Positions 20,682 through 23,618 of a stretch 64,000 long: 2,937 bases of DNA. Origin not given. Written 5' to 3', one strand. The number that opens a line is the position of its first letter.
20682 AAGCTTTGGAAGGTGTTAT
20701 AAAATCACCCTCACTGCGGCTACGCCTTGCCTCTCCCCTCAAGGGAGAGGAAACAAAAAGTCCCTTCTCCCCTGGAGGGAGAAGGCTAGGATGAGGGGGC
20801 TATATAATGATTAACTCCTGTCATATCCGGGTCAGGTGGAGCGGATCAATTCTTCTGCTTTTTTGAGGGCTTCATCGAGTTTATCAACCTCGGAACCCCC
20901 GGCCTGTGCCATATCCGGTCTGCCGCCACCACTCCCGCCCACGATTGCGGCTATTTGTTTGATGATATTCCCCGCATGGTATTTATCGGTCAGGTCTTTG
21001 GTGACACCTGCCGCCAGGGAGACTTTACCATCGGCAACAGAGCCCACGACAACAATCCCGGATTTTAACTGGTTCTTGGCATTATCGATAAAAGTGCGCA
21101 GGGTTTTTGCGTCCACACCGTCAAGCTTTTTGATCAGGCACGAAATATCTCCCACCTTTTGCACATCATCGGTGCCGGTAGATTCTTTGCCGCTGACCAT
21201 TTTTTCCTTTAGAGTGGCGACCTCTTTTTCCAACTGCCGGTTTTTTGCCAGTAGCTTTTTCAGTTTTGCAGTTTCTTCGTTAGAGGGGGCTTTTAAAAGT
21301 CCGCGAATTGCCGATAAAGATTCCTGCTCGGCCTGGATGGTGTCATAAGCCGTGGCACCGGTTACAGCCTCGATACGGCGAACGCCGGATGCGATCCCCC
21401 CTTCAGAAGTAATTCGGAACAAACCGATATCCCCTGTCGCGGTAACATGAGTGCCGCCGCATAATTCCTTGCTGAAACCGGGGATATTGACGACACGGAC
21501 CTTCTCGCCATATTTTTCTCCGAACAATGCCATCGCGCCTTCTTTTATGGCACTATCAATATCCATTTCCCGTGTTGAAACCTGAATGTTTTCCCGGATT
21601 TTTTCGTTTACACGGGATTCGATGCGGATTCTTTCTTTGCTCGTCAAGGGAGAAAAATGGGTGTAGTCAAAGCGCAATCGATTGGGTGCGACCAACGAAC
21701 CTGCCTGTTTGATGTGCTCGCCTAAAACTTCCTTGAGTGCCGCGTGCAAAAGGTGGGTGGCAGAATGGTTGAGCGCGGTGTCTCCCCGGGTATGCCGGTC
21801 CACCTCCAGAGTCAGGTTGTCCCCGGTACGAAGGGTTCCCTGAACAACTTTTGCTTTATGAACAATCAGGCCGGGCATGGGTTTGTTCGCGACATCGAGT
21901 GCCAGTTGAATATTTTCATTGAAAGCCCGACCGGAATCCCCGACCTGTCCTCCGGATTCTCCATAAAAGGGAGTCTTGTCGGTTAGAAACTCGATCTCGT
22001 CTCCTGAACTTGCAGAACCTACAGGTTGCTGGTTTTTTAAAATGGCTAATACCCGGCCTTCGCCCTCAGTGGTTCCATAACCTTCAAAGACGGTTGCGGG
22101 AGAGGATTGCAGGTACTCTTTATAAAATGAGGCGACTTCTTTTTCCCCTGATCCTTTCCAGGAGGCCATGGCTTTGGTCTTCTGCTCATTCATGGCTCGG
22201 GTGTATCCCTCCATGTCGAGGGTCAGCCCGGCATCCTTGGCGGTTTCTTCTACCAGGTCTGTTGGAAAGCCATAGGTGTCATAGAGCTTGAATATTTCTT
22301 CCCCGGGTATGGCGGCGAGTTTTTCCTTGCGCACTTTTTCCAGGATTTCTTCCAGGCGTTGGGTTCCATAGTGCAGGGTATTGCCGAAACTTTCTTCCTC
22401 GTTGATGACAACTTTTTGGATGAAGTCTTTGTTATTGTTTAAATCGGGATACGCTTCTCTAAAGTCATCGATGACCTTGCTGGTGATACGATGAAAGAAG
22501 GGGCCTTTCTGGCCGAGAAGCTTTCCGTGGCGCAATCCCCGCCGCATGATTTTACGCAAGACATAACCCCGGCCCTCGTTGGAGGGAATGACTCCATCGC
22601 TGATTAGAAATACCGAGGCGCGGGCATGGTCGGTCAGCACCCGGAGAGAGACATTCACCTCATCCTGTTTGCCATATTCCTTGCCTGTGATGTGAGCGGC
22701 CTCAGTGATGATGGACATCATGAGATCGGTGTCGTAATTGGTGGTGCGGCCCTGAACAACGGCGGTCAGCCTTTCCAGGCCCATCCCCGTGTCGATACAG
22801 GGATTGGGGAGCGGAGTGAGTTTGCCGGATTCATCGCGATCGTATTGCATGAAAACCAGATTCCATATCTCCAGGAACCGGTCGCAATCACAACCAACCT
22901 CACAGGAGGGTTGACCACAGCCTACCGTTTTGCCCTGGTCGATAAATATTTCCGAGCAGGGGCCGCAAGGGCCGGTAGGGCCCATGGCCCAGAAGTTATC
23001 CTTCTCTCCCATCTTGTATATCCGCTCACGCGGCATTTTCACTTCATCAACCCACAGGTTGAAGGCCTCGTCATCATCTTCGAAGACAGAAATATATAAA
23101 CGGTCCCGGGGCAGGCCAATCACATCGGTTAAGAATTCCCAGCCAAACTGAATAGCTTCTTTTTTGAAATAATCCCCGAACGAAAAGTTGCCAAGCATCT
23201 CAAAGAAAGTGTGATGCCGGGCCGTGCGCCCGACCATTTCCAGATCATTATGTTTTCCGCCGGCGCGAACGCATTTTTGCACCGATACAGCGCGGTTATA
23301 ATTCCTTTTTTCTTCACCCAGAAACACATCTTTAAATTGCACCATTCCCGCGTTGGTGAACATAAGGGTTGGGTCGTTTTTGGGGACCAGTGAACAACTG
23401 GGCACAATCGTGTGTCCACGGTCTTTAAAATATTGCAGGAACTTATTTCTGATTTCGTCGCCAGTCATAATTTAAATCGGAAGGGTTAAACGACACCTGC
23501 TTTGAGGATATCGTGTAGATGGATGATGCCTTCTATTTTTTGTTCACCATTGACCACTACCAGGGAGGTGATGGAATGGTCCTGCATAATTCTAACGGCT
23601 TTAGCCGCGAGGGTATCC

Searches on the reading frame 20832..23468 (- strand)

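Call 83: search_protein_families(library=pfam, proteins=[window:20832-23468:-], max_evalue=0.00001)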
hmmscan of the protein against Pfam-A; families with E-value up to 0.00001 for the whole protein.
window:20832-23468:- (878 aa): 3 families
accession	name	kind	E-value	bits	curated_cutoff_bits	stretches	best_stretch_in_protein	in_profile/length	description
PF01411.24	tRNA-synt_2c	-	5.6e-210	699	30.3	1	5-559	1-551/552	tRNA synthetases class II (A)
PF02272.25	DHHA1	-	3.2e-20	72.9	25.9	1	775-876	2-101/102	DHHA1 domain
PF07973.19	tRNA_SAD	-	6.6e-17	61.6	24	1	657-700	1-44/44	Threonyl and Alanyl tRNA synthetase second additional domain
